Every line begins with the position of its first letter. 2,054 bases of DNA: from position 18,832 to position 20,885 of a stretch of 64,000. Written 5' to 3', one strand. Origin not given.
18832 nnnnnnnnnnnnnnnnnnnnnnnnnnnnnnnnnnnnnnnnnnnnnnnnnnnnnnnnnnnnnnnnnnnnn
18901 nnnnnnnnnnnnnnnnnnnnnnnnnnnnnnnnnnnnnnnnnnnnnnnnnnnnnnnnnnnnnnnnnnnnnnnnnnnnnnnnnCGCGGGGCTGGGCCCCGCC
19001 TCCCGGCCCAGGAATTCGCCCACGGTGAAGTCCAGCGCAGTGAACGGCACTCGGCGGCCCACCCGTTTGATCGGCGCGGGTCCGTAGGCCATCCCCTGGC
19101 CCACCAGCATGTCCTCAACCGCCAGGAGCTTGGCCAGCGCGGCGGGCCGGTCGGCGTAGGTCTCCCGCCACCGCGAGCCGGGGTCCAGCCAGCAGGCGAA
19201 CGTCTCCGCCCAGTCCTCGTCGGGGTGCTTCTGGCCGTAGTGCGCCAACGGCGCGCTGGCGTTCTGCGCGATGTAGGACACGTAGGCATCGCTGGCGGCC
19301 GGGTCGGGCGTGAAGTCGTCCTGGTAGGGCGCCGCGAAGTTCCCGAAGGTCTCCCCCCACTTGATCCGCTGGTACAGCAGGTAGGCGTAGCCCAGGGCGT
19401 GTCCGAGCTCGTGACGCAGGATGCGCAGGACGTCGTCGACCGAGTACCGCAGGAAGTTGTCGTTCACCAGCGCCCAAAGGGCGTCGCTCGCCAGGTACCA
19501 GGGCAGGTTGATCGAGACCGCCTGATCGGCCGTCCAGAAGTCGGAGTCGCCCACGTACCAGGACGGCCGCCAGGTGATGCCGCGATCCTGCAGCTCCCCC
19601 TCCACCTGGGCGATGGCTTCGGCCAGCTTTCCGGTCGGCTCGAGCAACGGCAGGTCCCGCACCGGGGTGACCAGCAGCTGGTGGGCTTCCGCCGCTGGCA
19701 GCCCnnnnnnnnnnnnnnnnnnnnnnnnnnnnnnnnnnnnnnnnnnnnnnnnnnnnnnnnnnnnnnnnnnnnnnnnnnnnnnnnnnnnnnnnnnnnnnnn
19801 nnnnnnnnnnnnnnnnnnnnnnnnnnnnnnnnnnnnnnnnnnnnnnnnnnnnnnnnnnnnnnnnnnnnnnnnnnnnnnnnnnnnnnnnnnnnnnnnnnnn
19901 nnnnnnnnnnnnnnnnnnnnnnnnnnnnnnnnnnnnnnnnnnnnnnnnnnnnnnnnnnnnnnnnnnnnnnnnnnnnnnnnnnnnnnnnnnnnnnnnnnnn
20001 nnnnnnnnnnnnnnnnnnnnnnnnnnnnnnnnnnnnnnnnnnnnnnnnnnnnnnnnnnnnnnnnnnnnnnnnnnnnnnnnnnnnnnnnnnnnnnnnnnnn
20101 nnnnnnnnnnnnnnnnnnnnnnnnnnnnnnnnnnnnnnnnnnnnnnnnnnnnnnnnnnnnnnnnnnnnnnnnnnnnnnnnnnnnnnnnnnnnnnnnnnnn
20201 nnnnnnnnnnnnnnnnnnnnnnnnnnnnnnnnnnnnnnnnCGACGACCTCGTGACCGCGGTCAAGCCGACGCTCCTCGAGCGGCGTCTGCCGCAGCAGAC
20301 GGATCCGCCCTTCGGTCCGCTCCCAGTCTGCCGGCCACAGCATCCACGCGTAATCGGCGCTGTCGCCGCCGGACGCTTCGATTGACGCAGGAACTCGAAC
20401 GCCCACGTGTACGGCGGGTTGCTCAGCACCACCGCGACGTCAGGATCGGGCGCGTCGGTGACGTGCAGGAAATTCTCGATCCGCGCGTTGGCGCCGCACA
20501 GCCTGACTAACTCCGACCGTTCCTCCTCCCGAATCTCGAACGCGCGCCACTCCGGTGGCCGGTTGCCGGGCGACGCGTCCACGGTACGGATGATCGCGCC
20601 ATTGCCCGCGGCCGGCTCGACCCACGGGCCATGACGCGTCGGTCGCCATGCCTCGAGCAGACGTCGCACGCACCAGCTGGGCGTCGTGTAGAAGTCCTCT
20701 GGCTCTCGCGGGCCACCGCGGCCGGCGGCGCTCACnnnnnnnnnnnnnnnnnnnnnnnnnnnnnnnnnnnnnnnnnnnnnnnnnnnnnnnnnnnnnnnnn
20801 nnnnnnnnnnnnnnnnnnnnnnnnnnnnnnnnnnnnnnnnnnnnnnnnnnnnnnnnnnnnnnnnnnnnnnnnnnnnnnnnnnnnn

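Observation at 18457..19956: Fusion of a HExxH metallopeptidase-like domain with an Fe/Mn superoxide-dismutase-like domain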

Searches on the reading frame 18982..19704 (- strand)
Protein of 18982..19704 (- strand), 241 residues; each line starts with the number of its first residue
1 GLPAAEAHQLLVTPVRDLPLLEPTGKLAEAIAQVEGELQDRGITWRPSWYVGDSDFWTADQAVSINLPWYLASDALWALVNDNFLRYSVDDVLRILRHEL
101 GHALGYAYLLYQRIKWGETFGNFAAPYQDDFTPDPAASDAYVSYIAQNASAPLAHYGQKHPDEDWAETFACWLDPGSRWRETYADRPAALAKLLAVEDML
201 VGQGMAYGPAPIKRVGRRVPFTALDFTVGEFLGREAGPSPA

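Call 37: search_solved_structures(query=A2, max_evalue=10, show_alignments=3)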
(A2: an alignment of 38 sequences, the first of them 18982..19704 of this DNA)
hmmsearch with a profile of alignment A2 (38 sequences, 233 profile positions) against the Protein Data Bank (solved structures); distinct sequences matched with E-value up to 10: 1.
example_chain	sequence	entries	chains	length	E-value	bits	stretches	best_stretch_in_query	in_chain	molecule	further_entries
3rpd_A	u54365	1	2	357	0.45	13.4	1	90-134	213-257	Methionine synthase (B12-independent)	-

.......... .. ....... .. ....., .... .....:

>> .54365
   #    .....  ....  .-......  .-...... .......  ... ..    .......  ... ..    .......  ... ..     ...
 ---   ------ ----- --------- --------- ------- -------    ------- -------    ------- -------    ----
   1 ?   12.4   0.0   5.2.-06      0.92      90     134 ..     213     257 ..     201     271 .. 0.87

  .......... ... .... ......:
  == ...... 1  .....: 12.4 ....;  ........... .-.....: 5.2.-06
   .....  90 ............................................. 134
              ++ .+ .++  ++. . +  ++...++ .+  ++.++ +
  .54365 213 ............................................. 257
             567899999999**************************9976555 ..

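Call 42: predict_structure(alignment_id=A2)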
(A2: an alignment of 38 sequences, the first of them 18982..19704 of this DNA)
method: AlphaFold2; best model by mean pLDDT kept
length: 241 residues; sequences in the alignment: 38
mean_pLDDT: 92.3   pTM: 0.90
mean pLDDT of the five models: 92.3, 92.2, 91.8, 91.4, 91.2
residues with pLDDT >= 90: 196; 70-90: 30; 50-70: 9; < 50: 6
segments of 3 or more residues with pLDDT < 50: 238-241
pLDDT, mean of each block of 10 residues (from residue 1): 91 97 97 98 97 94 96 95 86 97 98 97 92 88 76 78 97 97 97 98 97 93 96 68 39
secondary structure, 60 per line:
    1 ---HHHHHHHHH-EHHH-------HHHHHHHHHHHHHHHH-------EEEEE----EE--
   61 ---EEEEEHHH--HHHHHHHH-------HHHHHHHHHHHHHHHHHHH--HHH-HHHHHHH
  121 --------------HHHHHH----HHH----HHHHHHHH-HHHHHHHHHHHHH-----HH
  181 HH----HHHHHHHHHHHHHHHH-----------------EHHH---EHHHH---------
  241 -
elements in order: H4-12 H25-40 E48-52 E64-68 H74-81 H89-107 H114-120 H135-140 H152-159 H161-173 H179-182 H187-202 H228-231

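Call 45: fold_search(model_id=the predicted structure, library=pdb)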
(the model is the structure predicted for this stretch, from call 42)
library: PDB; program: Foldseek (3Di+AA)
matches with E <= 10: 82; with E <= 0.001: 0
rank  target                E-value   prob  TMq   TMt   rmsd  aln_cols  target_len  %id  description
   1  4pkw                  1.0e-01  0.90  0.34  0.18   7.7       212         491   15  Anthrax toxin lethal factor with bound small molecule inhibitor GM6001 (released 2014-11-12)
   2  5d1t                  1.1e-01  0.91  0.34  0.18   7.7       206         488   16  Anthrax toxin lethal factor with hydroxamic acid inhibitor (released 2015-11-11)
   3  5d1s                  1.4e-01  0.91  0.32  0.16   7.7       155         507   19  Anthrax toxin lethal factor with hydroxamic acid inhibitor (released 2015-11-11)
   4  4pkt                  1.4e-01  0.85  0.35  0.18  10.6       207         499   14  Anthrax toxin lethal factor with bound small molecule inhibitor 13 (released 2014-11-12)
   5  4wf6                  1.6e-01  0.87  0.35  0.18   7.8       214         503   15  Anthrax toxin lethal factor with bound small molecule inhibitor MK-31 (released 2015-09-09)
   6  4pku                  1.7e-01  0.84  0.34  0.18  10.6       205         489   14  Anthrax toxin lethal factor with bound small molecule inhibitor 15 (released 2014-11-12)
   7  1pwu_B                2.0e-01  0.72  0.35  0.14  10.1       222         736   11  Crystal Structure of Anthrax Lethal Factor complexed with (3-(N-hydroxycarboxamido)-2-isobutylpropanoyl-Trp-methylamid (released 2004-02-03)
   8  1j7n_B                2.7e-01  0.54  0.32  0.13  10.1       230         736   13  Anthrax Toxin Lethal factor (released 2001-11-07)
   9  4xm8                  2.8e-01  0.72  0.35  0.19   7.6       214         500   14  Anthrax toxin lethal factor with ligand-induced binding pocket (released 2015-11-11)
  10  1pwp_B                2.8e-01  0.57  0.34  0.13  10.6       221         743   13  Crystal Structure of the Anthrax Lethal Factor complexed with Small Molecule Inhibitor NSC 12155 (released 2004-01-13)
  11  4pks                  3.0e-01  0.75  0.29  0.16   7.4       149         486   19  Anthrax toxin lethal factor with bound small molecule inhibitor 11 (released 2014-11-12)
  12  4pkq                  3.3e-01  0.72  0.36  0.18   7.8       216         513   15  Anthrax toxin lethal factor with bound zinc (released 2014-11-12)
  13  6zxj_I                3.3e-01  0.30  0.28  0.12  11.8       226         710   11  Fully-loaded anthrax lethal toxin in its heptameric pre-pore state, in which the third lethal factor is masked out (PA (released 2020-09-02)
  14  4pkr                  3.5e-01  0.63  0.32  0.17  10.6       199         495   15  Anthrax toxin lethal factor with bound small molecule inhibitor 10 (released 2014-11-12)
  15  4dv8                  4.2e-01  0.60  0.34  0.18   7.9       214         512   15  Anthrax Lethal Factor metalloproteinase in complex with the Hydroxamic acid based small molecule PT8421 (released 2012-03-14)
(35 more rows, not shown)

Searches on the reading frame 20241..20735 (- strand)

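Call 14: search_protein_families(library=phrogs, proteins=[window:20241-20735:-], max_evalue=0.01)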
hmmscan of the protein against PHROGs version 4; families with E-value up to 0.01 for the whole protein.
window:20241-20735:- (165 aa): 2 families
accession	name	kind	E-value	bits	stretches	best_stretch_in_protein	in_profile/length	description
phrog_799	-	other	2.1e-17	64.5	1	2-120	201-304/458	DNA methyltransferase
phrog_9133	-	unknown function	0.0011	17.8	1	11-110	732-829/1259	-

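Call 15: search_protein_families(library=pfam, proteins=[window:20241-20735:-], max_evalue=0.01)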
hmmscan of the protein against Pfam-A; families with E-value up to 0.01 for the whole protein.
window:20241-20735:- (165 aa): 0 families
